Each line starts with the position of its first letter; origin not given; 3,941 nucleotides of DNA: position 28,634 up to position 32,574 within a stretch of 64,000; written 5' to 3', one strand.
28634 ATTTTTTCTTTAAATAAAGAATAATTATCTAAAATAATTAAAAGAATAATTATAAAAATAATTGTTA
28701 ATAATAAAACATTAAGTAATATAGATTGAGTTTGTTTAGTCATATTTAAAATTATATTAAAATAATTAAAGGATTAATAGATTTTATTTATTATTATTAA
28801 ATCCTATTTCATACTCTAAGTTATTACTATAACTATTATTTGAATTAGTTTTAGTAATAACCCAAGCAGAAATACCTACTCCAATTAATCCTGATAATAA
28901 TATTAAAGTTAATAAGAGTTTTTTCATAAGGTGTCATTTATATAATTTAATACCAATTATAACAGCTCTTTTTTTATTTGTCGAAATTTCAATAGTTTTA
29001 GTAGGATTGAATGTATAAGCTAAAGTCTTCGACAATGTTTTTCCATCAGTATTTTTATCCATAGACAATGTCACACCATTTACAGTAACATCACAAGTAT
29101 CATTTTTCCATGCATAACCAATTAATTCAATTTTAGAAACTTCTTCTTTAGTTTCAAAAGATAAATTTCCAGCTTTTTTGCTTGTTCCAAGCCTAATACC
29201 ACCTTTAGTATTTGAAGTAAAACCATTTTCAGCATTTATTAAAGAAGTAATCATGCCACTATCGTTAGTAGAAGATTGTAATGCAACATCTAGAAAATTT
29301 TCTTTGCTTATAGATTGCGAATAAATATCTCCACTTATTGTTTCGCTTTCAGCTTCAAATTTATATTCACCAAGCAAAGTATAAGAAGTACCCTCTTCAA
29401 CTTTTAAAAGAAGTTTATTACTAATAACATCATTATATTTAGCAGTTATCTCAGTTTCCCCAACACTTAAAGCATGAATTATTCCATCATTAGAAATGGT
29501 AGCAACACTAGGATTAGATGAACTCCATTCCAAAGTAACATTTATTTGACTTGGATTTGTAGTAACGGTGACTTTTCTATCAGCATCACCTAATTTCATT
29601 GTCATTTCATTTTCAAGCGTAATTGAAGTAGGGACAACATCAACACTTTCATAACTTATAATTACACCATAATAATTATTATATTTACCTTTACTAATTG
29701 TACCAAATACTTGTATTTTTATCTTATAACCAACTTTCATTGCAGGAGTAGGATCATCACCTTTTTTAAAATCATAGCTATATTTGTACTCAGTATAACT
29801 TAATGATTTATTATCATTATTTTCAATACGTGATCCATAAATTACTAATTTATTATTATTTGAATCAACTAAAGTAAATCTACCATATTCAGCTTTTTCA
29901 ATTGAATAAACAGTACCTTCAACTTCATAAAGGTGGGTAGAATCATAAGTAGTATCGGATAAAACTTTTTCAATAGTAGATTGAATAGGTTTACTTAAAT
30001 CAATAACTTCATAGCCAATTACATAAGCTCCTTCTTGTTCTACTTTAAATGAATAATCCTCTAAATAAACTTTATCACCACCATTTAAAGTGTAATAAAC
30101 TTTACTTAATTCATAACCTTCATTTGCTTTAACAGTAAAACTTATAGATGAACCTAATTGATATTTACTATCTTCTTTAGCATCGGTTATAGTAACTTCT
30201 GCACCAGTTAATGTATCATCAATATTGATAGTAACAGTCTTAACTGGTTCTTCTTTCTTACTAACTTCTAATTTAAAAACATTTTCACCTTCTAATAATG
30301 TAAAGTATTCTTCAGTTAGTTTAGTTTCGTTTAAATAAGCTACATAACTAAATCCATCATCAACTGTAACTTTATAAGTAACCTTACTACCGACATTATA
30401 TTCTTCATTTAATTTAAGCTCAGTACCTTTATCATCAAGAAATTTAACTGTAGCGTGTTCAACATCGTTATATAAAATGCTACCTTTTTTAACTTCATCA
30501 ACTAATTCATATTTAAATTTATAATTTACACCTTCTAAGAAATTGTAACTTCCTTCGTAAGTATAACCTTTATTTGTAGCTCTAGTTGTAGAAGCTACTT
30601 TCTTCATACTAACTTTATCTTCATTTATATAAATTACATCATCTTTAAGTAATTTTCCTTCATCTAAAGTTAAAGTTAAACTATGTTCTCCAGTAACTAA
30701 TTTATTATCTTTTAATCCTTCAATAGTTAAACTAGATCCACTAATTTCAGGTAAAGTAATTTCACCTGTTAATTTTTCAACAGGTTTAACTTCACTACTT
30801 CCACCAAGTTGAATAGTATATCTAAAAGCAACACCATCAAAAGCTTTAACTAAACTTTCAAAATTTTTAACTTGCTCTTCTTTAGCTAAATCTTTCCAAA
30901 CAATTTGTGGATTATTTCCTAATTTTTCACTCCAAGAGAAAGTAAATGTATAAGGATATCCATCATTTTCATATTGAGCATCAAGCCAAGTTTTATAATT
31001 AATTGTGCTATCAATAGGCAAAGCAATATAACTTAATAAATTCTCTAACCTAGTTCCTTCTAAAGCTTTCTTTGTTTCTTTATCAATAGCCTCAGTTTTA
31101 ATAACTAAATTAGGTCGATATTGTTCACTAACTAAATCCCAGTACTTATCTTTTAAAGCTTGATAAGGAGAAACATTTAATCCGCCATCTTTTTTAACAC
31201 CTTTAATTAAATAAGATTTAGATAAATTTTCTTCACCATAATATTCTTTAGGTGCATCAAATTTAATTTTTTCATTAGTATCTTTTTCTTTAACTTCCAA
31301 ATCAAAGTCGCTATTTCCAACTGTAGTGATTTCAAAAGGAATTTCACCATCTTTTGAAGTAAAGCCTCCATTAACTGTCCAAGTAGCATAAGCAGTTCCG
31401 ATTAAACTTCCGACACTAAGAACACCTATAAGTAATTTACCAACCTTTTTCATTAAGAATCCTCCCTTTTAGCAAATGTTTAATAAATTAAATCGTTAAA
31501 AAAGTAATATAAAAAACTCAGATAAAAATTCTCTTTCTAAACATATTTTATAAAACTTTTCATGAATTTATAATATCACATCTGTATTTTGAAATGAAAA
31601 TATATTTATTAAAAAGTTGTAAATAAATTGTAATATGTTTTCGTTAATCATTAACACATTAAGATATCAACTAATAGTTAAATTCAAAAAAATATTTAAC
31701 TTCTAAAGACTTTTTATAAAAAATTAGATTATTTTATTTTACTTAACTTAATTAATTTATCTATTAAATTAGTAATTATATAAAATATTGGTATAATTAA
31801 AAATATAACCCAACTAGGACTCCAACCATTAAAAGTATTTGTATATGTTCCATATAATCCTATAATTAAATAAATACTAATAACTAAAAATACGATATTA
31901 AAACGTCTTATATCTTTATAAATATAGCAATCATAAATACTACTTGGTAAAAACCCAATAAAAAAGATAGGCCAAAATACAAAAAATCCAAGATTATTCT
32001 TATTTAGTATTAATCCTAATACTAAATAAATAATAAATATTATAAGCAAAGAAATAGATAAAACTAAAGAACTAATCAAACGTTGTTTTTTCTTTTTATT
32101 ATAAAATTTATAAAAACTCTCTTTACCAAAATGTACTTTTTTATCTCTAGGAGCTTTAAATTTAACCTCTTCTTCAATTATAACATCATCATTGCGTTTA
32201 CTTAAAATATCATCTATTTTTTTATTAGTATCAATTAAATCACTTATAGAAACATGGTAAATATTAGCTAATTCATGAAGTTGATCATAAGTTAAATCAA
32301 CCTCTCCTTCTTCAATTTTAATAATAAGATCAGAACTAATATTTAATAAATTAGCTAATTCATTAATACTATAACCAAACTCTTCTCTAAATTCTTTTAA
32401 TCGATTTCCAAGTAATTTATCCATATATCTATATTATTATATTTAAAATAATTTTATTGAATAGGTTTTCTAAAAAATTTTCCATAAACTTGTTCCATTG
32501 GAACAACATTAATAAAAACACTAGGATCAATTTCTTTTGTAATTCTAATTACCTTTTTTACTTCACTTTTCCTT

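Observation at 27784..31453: Second, paralogous SipW-type module: large Big_2 surface protein, mini-ORF and signal peptidase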

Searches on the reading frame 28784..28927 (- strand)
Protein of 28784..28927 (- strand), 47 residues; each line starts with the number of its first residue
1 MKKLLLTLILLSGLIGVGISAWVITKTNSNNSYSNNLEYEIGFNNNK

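Call 5: search_protein_families(library=pfam, proteins=[window:28784-28927:-], max_evalue=1)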
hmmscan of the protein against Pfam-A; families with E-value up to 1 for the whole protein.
window:28784-28927:- (47 aa): 1 family
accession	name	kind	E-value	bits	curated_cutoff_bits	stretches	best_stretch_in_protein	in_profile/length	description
PF13179.11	DUF4006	-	0.078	13.3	22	1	4-40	17-53/64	Family of unknown function (DUF4006)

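Call 6: search_protein_families(library=ncbifam, proteins=[window:28784-28927:-], max_evalue=1)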
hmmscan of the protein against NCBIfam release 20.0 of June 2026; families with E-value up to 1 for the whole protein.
window:28784-28927:- (47 aa): 1 family
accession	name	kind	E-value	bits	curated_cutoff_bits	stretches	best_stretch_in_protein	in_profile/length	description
NF033218.1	anchor_AmaP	equivalog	0.087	12.6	55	1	1-29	1-29/166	alkaline shock response membrane anchor protein AmaP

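Call 47: search_protein_families(library=ncbifam, proteins=[window:28787-28927:-], max_evalue=10)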
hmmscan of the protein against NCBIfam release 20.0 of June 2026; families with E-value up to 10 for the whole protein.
seq(47 aa): 1 family
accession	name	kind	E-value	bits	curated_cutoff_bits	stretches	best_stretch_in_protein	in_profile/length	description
NF033218.1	anchor_AmaP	equivalog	0.087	12.6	55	1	1-29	1-29/166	alkaline shock response membrane anchor protein AmaP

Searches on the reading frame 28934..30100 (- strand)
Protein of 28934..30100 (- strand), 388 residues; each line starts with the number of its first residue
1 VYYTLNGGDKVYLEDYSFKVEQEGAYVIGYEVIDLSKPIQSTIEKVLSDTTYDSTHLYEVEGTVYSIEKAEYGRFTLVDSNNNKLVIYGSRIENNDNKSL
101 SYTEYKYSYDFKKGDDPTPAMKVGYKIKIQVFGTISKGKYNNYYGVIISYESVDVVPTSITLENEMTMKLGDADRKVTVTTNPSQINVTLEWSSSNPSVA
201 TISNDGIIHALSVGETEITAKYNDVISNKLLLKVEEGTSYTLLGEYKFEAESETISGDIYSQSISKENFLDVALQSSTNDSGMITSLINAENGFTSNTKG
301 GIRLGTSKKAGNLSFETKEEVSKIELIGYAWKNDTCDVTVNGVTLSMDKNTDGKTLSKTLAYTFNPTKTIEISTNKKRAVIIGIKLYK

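Call 75: search_solved_structures(query=window:28934-30100:-, max_evalue=1, show_alignments=0)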
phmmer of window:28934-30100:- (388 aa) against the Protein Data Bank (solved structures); distinct sequences matched with E-value up to 1: 7.
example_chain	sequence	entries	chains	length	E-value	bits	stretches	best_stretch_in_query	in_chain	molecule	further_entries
9cuy_c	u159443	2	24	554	0.00024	23.3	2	148-221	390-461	Short tail fiber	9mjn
6n1a_A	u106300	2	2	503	0.014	17.5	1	168-242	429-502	Carbohydrate-binding protein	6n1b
8aol_A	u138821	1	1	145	0.033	16.3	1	137-182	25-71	SlpX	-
9pt5_A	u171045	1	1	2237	0.033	16.3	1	152-222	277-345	Teneurin-like protein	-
9ifo_A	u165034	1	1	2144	0.04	16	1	152-222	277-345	Teneurin-Like Protein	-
7quz_AAA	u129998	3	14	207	0.061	15.4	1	168-224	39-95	Beta-1,3-glucanase bglH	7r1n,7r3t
5hlj_A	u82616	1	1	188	0.24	13.5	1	268-368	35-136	VP24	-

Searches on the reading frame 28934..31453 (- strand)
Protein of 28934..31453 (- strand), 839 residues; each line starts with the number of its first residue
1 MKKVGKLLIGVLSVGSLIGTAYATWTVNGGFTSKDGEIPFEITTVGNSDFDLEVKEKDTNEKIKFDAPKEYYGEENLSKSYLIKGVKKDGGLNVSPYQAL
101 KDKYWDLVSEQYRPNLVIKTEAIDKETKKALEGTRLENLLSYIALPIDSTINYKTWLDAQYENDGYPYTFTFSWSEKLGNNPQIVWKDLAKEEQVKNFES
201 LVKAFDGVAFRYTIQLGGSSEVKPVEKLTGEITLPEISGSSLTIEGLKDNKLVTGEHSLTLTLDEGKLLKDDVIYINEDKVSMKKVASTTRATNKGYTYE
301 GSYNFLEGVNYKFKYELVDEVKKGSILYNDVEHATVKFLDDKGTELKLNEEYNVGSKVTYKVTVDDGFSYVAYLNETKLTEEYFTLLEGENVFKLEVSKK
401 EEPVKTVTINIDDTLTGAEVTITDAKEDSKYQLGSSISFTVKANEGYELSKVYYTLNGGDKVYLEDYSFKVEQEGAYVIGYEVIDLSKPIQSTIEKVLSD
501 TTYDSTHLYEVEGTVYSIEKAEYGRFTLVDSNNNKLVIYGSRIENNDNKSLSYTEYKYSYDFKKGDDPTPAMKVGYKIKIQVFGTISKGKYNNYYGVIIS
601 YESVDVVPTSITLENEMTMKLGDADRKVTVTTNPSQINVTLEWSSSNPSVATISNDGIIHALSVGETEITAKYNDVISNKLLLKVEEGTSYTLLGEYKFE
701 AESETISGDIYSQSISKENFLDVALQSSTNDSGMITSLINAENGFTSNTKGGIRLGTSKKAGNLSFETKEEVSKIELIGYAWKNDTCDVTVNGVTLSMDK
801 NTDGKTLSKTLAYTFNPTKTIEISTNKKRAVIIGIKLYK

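Call 5: search_protein_families(library=pfam, proteins=[window:28934-31453:-], max_evalue=1)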
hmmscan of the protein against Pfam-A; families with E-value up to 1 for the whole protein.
window:28934-31453:- (839 aa): 5 families
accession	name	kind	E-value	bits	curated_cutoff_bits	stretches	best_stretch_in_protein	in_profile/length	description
PF02368.24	Big_2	-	1.1e-10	41.7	22.8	1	609-675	3-70/79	Bacterial Ig-like domain (group 2)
PF22359.2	Big-like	-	0.031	14.9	27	1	644-672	6-34/48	Bacterial Ig-like domain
PF17957.7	Big_7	-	0.21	12.7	24.1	1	420-463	3-45/70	Bacterial Ig domain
PF18998.6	Flg_new_2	-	0.27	11.7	23.6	0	421-451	12-39/73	Divergent InlB B-repeat domain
PF24135.1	DUF7402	-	0.53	10.8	27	0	317-363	70-116/133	Domain of unknown function (DUF7402)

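Call 6: search_protein_families(library=ncbifam, proteins=[window:28934-31453:-], max_evalue=1)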
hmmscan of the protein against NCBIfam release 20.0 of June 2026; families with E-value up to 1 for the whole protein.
window:28934-31453:- (839 aa): 0 families

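Call 17: find_homologous_proteins(query=window:28934-31453:-, max_evalue=0.001)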
Query window:28934-31453:- (839 aa): 14 proteins with E <= 0.001 among 8000 candidates.
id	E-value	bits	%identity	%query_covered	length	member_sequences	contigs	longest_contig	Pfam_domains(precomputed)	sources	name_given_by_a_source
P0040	0.0e+0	1782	98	100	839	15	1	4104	PF02368.25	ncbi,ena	-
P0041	1.8e-293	994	52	65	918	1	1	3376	PF02368.25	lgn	-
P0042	1.4e-216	739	51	55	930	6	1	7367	-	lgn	-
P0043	2.8e-138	480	53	55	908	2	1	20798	PF02368.25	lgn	-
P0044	1.8e-137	478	54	55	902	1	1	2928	PF02368.25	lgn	-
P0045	8.8e-137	475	52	55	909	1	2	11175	PF02368.25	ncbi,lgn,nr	ncbi:MAG: Ig-like domain-containing protein [Mollicutes bacterium]|nr:Ig-like domain-containing prot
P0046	1.1e-136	475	54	55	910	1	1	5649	PF02368.25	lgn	-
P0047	7.5e-135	469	52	55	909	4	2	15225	PF02368.25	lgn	-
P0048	1.3e-133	465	52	55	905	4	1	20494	PF02368.25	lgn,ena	-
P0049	2.0e-132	461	52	55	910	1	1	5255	PF02368.25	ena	-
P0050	2.8e-131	457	51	55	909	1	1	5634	PF02368.25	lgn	-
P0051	1.4e-130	455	51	55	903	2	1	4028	PF02368.25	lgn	-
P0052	6.3e-8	49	25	15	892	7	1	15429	PF21764.4,PF26182.1,PF21461.4,PF22359.3,PF02368.25,PF17790.8,PF26918.1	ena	-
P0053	5.8e-5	39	25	15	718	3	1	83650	PF21764.4,PF26182.1,PF21461.4,PF22359.3,PF02368.25,PF17790.8,PF26918.1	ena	-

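Call 74: search_protein_families(library=phrogs, proteins=[window:28934-31453:-], max_evalue=0.01)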
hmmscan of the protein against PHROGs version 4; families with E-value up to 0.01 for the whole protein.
window:28934-31453:- (839 aa): 4 families
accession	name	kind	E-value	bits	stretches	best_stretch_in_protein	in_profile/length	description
phrog_215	-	head and packaging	1.9e-07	31.6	1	600-675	212-292/491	structural protein with Ig domain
phrog_10059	-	unknown function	3.1e-06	27.2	1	609-674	185-248/345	-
phrog_290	-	tail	3.2e-05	24.4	1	618-675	344-399/411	minor tail protein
phrog_12846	-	tail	0.0065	16.3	1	608-672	398-461/552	tail fiber protein; Ig-domain containing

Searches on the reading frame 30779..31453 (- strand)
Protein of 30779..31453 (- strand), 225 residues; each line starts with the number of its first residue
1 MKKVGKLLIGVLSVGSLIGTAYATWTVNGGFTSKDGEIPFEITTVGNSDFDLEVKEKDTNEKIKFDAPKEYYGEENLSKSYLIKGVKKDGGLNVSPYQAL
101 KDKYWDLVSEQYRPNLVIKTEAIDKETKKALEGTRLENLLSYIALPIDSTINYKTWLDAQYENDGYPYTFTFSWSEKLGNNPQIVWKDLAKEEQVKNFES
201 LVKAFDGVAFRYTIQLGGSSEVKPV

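Call 20: find_homologous_proteins(query=A3, max_evalue=0.001)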
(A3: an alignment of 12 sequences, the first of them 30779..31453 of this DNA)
Query A3 (12 sequences) (225 aa, profile of the alignment): 10 proteins with E <= 0.001 among 6235 candidates.
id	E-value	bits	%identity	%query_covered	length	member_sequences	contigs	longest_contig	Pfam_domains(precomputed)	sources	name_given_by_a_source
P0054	4.7e-77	277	62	100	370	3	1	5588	-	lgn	-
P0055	4.7e-71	257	33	99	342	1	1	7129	-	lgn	-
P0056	2.7e-68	248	32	99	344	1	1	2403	-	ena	-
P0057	4.0e-67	244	33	99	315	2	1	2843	-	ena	-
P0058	4.2e-66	241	32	96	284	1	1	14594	-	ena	-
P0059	1.8e-64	235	30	100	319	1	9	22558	-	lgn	-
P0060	2.0e-42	163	30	98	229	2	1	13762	-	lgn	-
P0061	5.3e-41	159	32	72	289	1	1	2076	PF01261.31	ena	-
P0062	1.9e-17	81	28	74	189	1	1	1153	-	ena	-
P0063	2.4e-4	39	25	80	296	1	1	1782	-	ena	-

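Call 31: predict_structure(alignment_id=A4)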
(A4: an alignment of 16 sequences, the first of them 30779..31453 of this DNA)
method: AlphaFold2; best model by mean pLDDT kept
length: 225 residues; sequences in the alignment: 16
mean_pLDDT: 76.4   pTM: 0.75
mean pLDDT of the five models: 76.4, 73.8, 73.3, 72.1, 70.8
residues with pLDDT >= 90: 62; 70-90: 107; 50-70: 19; < 50: 37
segments of 3 or more residues with pLDDT < 50: 1-24, 30-35, 219-225
pLDDT, mean of each block of 10 residues (from residue 1): 30 36 50 54 78 82 68 76 87 88 86 87 90 95 90 94 93 88 85 85 86 71 36
secondary structure, 60 per line:
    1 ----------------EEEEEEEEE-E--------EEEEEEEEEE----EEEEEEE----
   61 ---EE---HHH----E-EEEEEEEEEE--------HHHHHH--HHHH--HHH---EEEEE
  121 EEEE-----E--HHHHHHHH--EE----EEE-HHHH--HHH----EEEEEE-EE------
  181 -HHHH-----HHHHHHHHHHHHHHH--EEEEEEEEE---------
elements in order: E17-25 E36-45 E50-56 E78-87 H96-101 H104-107 E116-124 H133-140 E149-151 H153-156 E166-171 H182-185 H191-205 E208-216

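Call 33: fold_search(model_id=the predicted structure, library=pdb)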
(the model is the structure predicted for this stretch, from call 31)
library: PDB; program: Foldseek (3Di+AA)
matches with E <= 10: 405; with E <= 0.001: 0
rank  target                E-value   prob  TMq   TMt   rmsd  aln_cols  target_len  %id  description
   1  7ptb                  4.7e-02  0.12  0.20  0.15  18.8       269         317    6  Crystal structure of the SPD-2 domain of human CEP192 (released 2022-04-06)
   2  1mnn_A                5.6e-02  0.08  0.17  0.14  21.6       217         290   11  Structure of the sporulation specific transcription factor Ndt80 bound to DNA (released 2002-11-20)
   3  2etw_A                6.4e-02  0.08  0.15  0.12  21.7       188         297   12  Principles of protein-DNA recognition revealed in the structural analysis of Ndt80-MSE DNA complexes (released 2006-03-21)
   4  4n6q                  1.0e-01  0.47  0.28  0.33   5.9       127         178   12  Crystal structure of VosA velvet domain (released 2014-01-22)
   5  2ive_B                1.1e-01  0.05  0.12  0.08  20.2       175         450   12  Structure of protoporphyrinogen oxidase from Myxococcus xanthus (released 2006-10-17)
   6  4bax_A                1.4e-01  0.04  0.13  0.10  20.8       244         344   13  Crystal structure of glutamine synthetase from Streptomyces coelicolor (released 2013-03-27)
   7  5ekz                  2.2e-01  0.06  0.14  0.14  13.2       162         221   10  Crystal structure of mouse Taco1 (released 2016-06-29)
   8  4is4_E                2.2e-01  0.04  0.13  0.11  19.6       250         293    9  The glutamine synthetase from the dicotyledonous plant M. truncatula is a decamer (released 2014-04-09)
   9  7v4h_A                2.2e-01  0.03  0.13  0.10  19.4       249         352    9  Cryo-EM Structure of Glycine max glutamine synthetase GmGS Beta2 (released 2022-05-18)
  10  2ivd_B                2.4e-01  0.04  0.12  0.08  20.3       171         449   15  Structure of protoporphyrinogen oxidase from Myxococcus xanthus with acifluorfen (released 2006-10-17)
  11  1m7u_A                3.0e-01  0.03  0.18  0.16  22.6       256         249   12  Crystal structure of a novel DNA-binding domain from Ndt80, a transcriptional activator required for meiosis in yeast (released 2002-11-06)
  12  8bc8_B                3.2e-01  0.14  0.20  0.04   6.0       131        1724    8  Human Brr2 Helicase Region in complex with C-tail deleted Jab1 and compound 18 (released 2023-03-08)
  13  7cpr_E                3.2e-01  0.03  0.13  0.10  21.4       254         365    9  glutamine synthetase from Drosophila (released 2021-08-11)
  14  4is4_I                3.4e-01  0.02  0.13  0.11  19.5       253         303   10  The glutamine synthetase from the dicotyledonous plant M. truncatula is a decamer (released 2014-04-09)
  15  6s9i_B                3.7e-01  0.14  0.20  0.04   5.9       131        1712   11  Human Brr2 Helicase Region D534C/N1866C in complex with C-tail deleted Jab1 (released 2020-01-22)
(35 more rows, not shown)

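Call 78: fold_search(model_id=the predicted structure, library=viral)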
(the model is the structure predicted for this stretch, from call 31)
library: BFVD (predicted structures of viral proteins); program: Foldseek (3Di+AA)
matches with E <= 10: 252; with E <= 0.001: 0
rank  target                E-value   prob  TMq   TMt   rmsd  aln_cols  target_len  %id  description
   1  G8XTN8                2.3e-02  0.60  0.24  0.21   8.2       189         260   11  Membrane protein US30 [Simian cytomegalovirus (strain Colburn)]
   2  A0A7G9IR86            2.5e-02  0.13  0.23  0.22  22.0       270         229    9  Uncharacterized protein [Thrips tabaci associated tombus-like virus 1]
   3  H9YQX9                8.7e-02  0.07  0.16  0.19  23.3       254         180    7  (no name in the UniProt tables at hand)
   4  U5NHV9                2.7e-01  0.04  0.12  0.10  15.5       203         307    7  ORF9 [turkey adenovirus 5]
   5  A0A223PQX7            2.8e-01  0.02  0.12  0.11  21.9       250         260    8  ORF2 [Lone star tick nodavirus]
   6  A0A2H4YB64            3.4e-01  0.06  0.19  0.17  23.9       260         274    9  (no name in the UniProt tables at hand)
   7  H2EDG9                4.7e-01  0.11  0.14  0.12  15.0        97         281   15  Uncharacterized protein [Moumouvirus sp. 'Monve']
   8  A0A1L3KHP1            5.0e-01  0.02  0.11  0.06  18.9       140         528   11  (no name in the UniProt tables at hand)
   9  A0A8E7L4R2            5.0e-01  0.01  0.11  0.06  24.5       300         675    8  Capsid protein VP [Ficedula mugimaki parvoviridae sp.]
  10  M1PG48                6.4e-01  0.02  0.12  0.13  17.8       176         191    7  Uncharacterized protein [Moumouvirus goulette]
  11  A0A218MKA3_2          6.8e-01  0.05  0.18  0.06  25.0       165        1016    9  Putative gp62 [uncultured virus]
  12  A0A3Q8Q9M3            7.7e-01  0.04  0.14  0.21  15.5       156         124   12  Putative viral structural protein [Sulfolobales Beppu filamentous phage 1]
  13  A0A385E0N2            8.2e-01  0.08  0.20  0.26   7.9       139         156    9  (no name in the UniProt tables at hand)
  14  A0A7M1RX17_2          8.2e-01  0.05  0.20  0.07  13.4       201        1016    8  Stabilization protein [uncultured phage cr108_1]
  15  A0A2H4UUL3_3          8.2e-01  0.01  0.13  0.03  28.2       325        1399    9  Capsid protein [Bodo saltans virus]
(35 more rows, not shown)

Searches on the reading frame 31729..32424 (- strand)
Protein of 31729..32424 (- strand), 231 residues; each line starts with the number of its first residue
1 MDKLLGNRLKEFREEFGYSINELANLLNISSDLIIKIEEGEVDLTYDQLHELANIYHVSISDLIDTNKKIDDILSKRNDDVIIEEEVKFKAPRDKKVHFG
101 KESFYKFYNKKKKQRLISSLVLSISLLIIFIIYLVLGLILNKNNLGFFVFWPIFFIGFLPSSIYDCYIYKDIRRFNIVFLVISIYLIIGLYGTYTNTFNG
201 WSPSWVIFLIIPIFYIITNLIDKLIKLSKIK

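Call 5: search_protein_families(library=pfam, proteins=[window:31729-32424:-], max_evalue=1)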
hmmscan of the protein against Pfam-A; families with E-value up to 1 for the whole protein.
window:31729-32424:- (231 aa): 7 families
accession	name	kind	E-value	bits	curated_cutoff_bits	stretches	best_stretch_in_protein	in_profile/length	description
PF12844.13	HTH_19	-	2e-09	37.7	30.2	1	6-66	1-61/64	Helix-turn-helix domain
PF13560.12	HTH_31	-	2.7e-08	34.5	27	1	5-59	2-57/64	Helix-turn-helix domain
PF01381.28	HTH_3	-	3.6e-08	33.7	23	1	9-63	1-55/55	Helix-turn-helix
PF13443.12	HTH_26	-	2.4e-05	24.9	22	1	8-68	1-62/63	Cro/C1-type HTH DNA-binding domain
PF13413.12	HTH_25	-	8.4e-05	22.8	24.6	1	8-43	1-36/62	Helix-turn-helix domain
PF04760.21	IF2_N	-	0.013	15.7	25.3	1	19-36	5-22/53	Translation initiation factor IF-2, N-terminal region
PF05745.16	CRPA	-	0.12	12.8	23.6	0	106-140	48-82/150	Chlamydia 15 kDa cysteine-rich outer membrane protein (CRPA)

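Call 6: search_protein_families(library=ncbifam, proteins=[window:31729-32424:-], max_evalue=1)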
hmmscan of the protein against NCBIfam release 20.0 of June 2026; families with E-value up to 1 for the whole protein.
window:31729-32424:- (231 aa): 17 families
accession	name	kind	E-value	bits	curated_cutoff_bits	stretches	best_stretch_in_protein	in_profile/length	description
NF003162.0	PRK04140.1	equivalog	2.1e-08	33.6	263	1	6-82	128-205/317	transcriptional regulator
NF047948.1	male_kill_WMK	equivalog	2.5e-08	33.7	300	1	5-80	163-237/300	WO male-killing family protein Wmk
NF043065.1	MMSYN1_0478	equivalog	2.7e-07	30.7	170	1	97-165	66-136/190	MFS transporter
NF041951.1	phage_RstR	subfamily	3e-06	27.4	80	1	6-70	4-68/108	RstR family transcriptional repressor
NF058600.1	TransRegSco1979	equivalog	2.4e-05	23.5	350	1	4-61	8-65/280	Sco1979 family transcriptional regulator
NF007257.0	PRK09706.1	subfamily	5.6e-05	23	101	1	2-62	3-63/135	transcriptional repressor DicA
NF006015.0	PRK08154.1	subfamily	6.3e-05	22.3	204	1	4-69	30-96/314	anaerobic benzoate catabolism transcriptional regulator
NF007408.0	PRK09943.1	equivalog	6.7e-05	22.5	211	1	5-80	8-83/185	HTH-type transcriptional regulator PuuR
NF052239.1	antitox_spr1629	equivalog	0.00021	20.5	335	1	5-68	3-66/377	spr1629 family repressor/antitoxin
TIGR03070.1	couple_hipB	subfamily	0.00043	20.2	71.65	1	5-52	3-50/58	type II toxin-antitoxin system Y4mF family antitoxin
NF046032.1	TransRegSlrRBacil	equivalog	0.00052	20.1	250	1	6-115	3-106/149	HTH-type transcriptional regulator SlrR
NF038139.1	Reg_Aceta_RamB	equivalog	0.00081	18.1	700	1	5-63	3-61/465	acetate metabolism transcriptional regulator RamB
TIGR00270.2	TIGR00270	equivalog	0.0026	17.6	110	1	7-64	78-135/159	multiprotein bridging factor aMBF1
NF050110.1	TransRegBldD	equivalog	0.0029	17.3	250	1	3-94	7-98/162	transcriptional regulator BldD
NF005259.0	PRK06762.3-4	equivalog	0.018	15.2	349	1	60-121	85-144/170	hypothetical protein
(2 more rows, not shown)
